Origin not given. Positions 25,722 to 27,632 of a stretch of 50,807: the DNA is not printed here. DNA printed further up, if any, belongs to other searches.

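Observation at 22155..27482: A 1775-aa single ORF that fuses two different GT-C glycosyltransferase modules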

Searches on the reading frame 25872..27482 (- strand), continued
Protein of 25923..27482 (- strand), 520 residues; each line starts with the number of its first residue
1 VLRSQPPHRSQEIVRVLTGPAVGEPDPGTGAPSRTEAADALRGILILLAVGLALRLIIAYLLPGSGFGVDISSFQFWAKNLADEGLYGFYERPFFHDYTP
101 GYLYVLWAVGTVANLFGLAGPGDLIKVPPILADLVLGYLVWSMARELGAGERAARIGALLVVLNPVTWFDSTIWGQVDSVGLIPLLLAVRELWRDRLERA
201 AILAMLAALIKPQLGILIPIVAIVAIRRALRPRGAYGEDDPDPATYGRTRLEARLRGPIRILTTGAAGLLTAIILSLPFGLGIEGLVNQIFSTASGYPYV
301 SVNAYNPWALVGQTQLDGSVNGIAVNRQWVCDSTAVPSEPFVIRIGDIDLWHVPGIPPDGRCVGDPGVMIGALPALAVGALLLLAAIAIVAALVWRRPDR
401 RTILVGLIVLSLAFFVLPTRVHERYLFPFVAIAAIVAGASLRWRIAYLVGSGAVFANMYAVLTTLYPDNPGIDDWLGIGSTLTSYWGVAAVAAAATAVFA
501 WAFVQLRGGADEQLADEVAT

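Call 43: find_encoding_contigs(protein=P0331, flank=9000, max_places=1)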
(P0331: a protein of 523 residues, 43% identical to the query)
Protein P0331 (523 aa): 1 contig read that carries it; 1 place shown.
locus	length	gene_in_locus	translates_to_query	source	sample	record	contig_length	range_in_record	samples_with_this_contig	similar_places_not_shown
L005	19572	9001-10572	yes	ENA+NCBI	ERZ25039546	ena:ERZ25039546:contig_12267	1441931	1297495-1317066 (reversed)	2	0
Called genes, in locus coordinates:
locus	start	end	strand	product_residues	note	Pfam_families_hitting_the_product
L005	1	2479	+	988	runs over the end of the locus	PF00041:fn3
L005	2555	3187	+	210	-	PF02922:CBM_48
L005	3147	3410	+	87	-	-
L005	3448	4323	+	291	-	PF02806:Alpha-amylase_C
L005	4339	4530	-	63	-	-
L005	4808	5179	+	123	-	PF02537:CRCB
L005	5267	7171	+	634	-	PF00664:ABC_membrane, PF00005:ABC_tran, PF02463:SMC_N (faint)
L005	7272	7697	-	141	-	-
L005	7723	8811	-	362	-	PF15902:Sortilin-Vps10 (faint), PF02012:BNR (faint)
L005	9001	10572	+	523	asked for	-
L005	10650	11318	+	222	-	PF00072:Response_reg, PF00486:Trans_reg_C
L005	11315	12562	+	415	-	PF00512:HisKA, PF02518:HATPase_c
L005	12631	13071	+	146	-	PF04138:GtrA_DPMS_TM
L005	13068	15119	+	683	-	PF13231:PMT_2, PF24878:YkcB_C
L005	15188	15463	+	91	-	-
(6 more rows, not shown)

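Call 47: find_encoding_contigs(protein=P0284, flank=10000, max_places=1)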
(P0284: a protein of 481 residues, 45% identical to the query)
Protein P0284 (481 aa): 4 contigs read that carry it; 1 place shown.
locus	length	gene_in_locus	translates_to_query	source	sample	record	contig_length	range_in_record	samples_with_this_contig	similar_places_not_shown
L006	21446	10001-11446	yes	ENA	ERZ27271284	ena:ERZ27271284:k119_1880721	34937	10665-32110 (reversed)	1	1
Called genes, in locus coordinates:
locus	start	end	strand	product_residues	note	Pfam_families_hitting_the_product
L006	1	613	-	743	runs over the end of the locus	PF07715:Plug, PF00593:TonB_dep_Rec_b-barrel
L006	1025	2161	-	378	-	PF04389:Peptidase_M28 (faint), PF05343:Peptidase_M42, PF01546:Peptidase_M20 (weak)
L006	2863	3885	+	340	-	PF05175:MTS, PF02353:CMAS (weak), PF13489:Methyltransf_23, PF08003:Methyltransf_9, PF13847:Methyltransf_31, PF08241:Methyltransf_11, PF08242:Methyltransf_12, PF13649:Methyltransf_25, +1 more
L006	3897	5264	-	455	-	PF01645:Glu_synthase, PF01070:FMN_dh, PF00478:IMPDH, PF03060:NMO, PF01645:Glu_synthase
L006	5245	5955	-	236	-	PF01493:GXGXG (weak)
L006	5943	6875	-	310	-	PF13230:GATase_4 (weak), PF13522:GATase_6, PF13537:GATase_7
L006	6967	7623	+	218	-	PF13560:HTH_31, PF01381:HTH_3, PF12844:HTH_19 (weak), PF13443:HTH_26, PF02311:AraC_binding (weak), PF07883:Cupin_2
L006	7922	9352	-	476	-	PF01554:MatE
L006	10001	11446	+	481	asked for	-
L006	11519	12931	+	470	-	-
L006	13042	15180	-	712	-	-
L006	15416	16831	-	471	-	PF03155:Alg6_Alg8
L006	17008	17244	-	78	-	-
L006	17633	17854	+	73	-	-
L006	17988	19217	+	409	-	PF01757:Acyl_transf_3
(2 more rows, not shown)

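Call 48: find_encoding_contigs(protein=P0293, flank=10000, max_places=1)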
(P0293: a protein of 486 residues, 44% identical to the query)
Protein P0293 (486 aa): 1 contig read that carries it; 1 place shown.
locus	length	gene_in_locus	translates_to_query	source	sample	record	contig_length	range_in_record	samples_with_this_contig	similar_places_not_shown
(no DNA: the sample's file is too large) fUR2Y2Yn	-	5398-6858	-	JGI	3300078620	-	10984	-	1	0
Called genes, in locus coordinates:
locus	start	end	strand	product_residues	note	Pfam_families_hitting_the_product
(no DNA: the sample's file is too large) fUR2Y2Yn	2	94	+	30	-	?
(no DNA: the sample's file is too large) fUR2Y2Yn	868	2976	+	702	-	PF07944:Beta-AFase-like_GH127_cat, PF20736:Glyco_hydro127M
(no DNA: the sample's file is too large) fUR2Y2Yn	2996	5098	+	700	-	PF07944:Beta-AFase-like_GH127_cat, PF20736:Glyco_hydro127M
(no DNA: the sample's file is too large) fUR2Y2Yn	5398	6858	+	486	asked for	PF03155:Alg6_Alg8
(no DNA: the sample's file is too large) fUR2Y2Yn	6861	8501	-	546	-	PF13231:PMT_2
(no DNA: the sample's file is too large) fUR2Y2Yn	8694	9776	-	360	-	PF13641:Glyco_tranf_2_3 (faint), PF00535:Glycos_transf_2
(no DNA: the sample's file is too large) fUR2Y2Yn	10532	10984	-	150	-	?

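Call 62: search_protein_families(library=pfam, proteins=[P0205, P0209, P0214, P0178, P0257], max_evalue=0.001)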
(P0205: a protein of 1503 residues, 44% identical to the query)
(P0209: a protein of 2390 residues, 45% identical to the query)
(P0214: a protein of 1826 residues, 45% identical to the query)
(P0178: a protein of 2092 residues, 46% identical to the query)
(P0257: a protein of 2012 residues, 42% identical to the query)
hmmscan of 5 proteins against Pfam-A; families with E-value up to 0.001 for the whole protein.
P0205 (1503 aa): 3 families
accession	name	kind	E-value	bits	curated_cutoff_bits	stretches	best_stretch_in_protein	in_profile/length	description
PF02366.24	PMT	-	3.9e-12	46.7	22.7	1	948-1070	80-198/245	Dolichyl-phosphate-mannose-protein mannosyltransferase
PF16192.10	PMT_4TMC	-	1.1e-11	45.1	32.4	1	1186-1333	3-170/202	C-terminal four TMM region of protein-O-mannosyltransferase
PF13231.12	PMT_2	-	8.8e-07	29.7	26.1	1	947-1092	18-151/160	Dolichyl-phosphate-mannose-protein mannosyltransferase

P0209 (2390 aa): 2 families
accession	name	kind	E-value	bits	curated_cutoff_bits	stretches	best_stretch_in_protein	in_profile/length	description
PF16192.10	PMT_4TMC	-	1.9e-15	57.3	32.4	1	2011-2173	4-187/202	C-terminal four TMM region of protein-O-mannosyltransferase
PF02366.24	PMT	-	4e-13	49.9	22.7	1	1778-1909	80-208/245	Dolichyl-phosphate-mannose-protein mannosyltransferase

P0214 (1826 aa): 3 families
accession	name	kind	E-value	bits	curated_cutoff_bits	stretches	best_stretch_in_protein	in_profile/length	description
PF02366.24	PMT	-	7.2e-12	45.8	22.7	1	1078-1200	78-198/245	Dolichyl-phosphate-mannose-protein mannosyltransferase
PF16192.10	PMT_4TMC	-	1.9e-11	44.3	32.4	1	1429-1558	5-150/202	C-terminal four TMM region of protein-O-mannosyltransferase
PF13231.12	PMT_2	-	4.2e-05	24.2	26.1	1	1078-1218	18-153/160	Dolichyl-phosphate-mannose-protein mannosyltransferase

P0178 (2092 aa): 2 families
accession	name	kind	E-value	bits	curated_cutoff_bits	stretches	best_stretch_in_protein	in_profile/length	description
PF02366.24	PMT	-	2.7e-09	37.4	22.7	1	1303-1423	83-199/245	Dolichyl-phosphate-mannose-protein mannosyltransferase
PF16192.10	PMT_4TMC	-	2.5e-08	34.1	32.4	1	1703-1830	4-147/202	C-terminal four TMM region of protein-O-mannosyltransferase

P0257 (2012 aa): 3 families
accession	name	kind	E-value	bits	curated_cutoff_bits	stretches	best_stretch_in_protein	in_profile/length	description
PF02366.24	PMT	-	3.1e-20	73.2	22.7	1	1006-1129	80-199/245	Dolichyl-phosphate-mannose-protein mannosyltransferase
PF13231.12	PMT_2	-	1.2e-09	39.1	26.1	2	1005-1143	18-145/160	Dolichyl-phosphate-mannose-protein mannosyltransferase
PF16192.10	PMT_4TMC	-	0.0003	20.8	32.4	1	1250-1397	3-170/202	C-terminal four TMM region of protein-O-mannosyltransferase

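Call 68: search_solved_structures(query=A1, max_evalue=10, show_alignments=4)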
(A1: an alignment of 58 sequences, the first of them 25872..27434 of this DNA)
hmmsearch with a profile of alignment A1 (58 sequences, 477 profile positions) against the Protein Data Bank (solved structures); distinct sequences matched with E-value up to 10: 0.

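Call 84: find_related_loci(query=A4, collection=metagenome_contigs, flank=10000)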
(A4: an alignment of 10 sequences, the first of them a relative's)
Query A4 (2012 aa) in metagenome_contigs; peptide patterns used: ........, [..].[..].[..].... (x = any residue, [..] = any of these).
600 stretches matched a pattern (row limit reached: there are more); 528 encode a relative of the query (tblastn E <= 1e-3); the best 80 are kept; 79 distinct loci.
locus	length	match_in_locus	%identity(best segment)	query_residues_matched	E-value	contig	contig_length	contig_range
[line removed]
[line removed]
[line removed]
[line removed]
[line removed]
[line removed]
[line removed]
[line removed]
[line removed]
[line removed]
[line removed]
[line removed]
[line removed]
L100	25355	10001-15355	35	10-1508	7e-156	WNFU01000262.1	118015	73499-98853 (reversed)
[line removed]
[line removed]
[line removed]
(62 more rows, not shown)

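Call 87: search_protein_families(library=pfam, proteins=[L141:10602-11834:-, L141:10138-10605:-, L141:4685-5653:-, L141:4158-4688:+, L089:6266-7528:-, L089:8016-8738:+, L089:8917-10638:+, L089:10239-11552:+, L126:9980-10456:-, L126:11345-11920:+], max_evalue=0.0001)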
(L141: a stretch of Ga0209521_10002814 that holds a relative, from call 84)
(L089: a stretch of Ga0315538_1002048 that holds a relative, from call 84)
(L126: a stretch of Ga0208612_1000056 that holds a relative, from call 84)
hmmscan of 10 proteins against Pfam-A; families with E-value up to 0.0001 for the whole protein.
L141:10602-11834:- (410 aa): 2 families
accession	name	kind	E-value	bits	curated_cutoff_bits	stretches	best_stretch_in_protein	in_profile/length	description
PF18917.5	LiaI-LiaF-like_TM1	-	3.3e-11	43.5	27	1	98-142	1-41/42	LiaI-LiaF-like transmembrane region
PF22570.1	LiaF-TM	-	2.2e-07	32.1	27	1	99-152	1-50/98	LiaF transmembrane domain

L141:10138-10605:- (155 aa): 2 families
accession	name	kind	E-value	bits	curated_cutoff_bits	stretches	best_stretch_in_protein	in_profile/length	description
PF04024.17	PspC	-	4.1e-22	78.2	25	1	3-61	1-58/58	PspC domain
PF18917.5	LiaI-LiaF-like_TM1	-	7.6e-08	32.8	27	1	107-146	1-41/42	LiaI-LiaF-like transmembrane region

L141:4685-5653:- (322 aa): 2 families
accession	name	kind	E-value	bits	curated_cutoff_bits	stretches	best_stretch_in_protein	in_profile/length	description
PF00535.33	Glycos_transf_2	-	4.4e-30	105.3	23.3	1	84-244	3-165/168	Glycosyl transferase family 2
PF13641.12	Glyco_tranf_2_3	-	6.5e-06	26.8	27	1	79-193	1-116/230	Glycosyltransferase like family 2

L141:4158-4688:+ (176 aa): 1 family
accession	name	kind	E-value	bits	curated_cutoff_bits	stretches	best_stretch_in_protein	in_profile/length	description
PF02577.19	BFN_dom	-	2.4e-40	137.3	27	1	22-134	1-110/112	Bifunctional nuclease domain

L089:6266-7528:- (420 aa): 1 family
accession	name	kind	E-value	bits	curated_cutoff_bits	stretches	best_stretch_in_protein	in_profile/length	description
PF13520.12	AA_permease_2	-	1.6e-09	37.7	27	1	98-238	261-405/427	Amino acid permease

L089:8016-8738:+ (240 aa): 1 family
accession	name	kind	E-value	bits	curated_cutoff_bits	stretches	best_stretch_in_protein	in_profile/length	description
PF01670.23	Glyco_hydro_12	-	5.4e-32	112.1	27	1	17-226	2-199/207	Glycosyl hydrolase family 12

L089:8917-10638:+ (573 aa): 1 family
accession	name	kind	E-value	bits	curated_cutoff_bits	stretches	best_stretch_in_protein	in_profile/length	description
PF09594.16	GT87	-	7.7e-13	49.2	25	1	307-501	1-230/237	Glycosyltransferase family 87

L089:10239-11552:+ (437 aa): 2 families
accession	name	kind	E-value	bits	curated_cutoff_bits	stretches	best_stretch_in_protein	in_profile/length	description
PF07722.19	Peptidase_C26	-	7.8e-40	137.4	20.5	1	192-398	27-219/219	Peptidase C26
PF00117.34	GATase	-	1.1e-10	42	22.8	1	202-400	21-174/190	Glutamine amidotransferase class-I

L126:9980-10456:- (158 aa): 0 families

L126:11345-11920:+ (191 aa): 2 families
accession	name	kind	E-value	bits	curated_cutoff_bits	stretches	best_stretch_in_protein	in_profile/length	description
PF00005.33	ABC_tran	-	2.6e-14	54.4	25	1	7-93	61-137/137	ABC transporter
PF13304.12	AAA_21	-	3.7e-11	44.1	27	1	57-126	230-301/304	AAA domain, putative AbiEii toxin, Type IV TA system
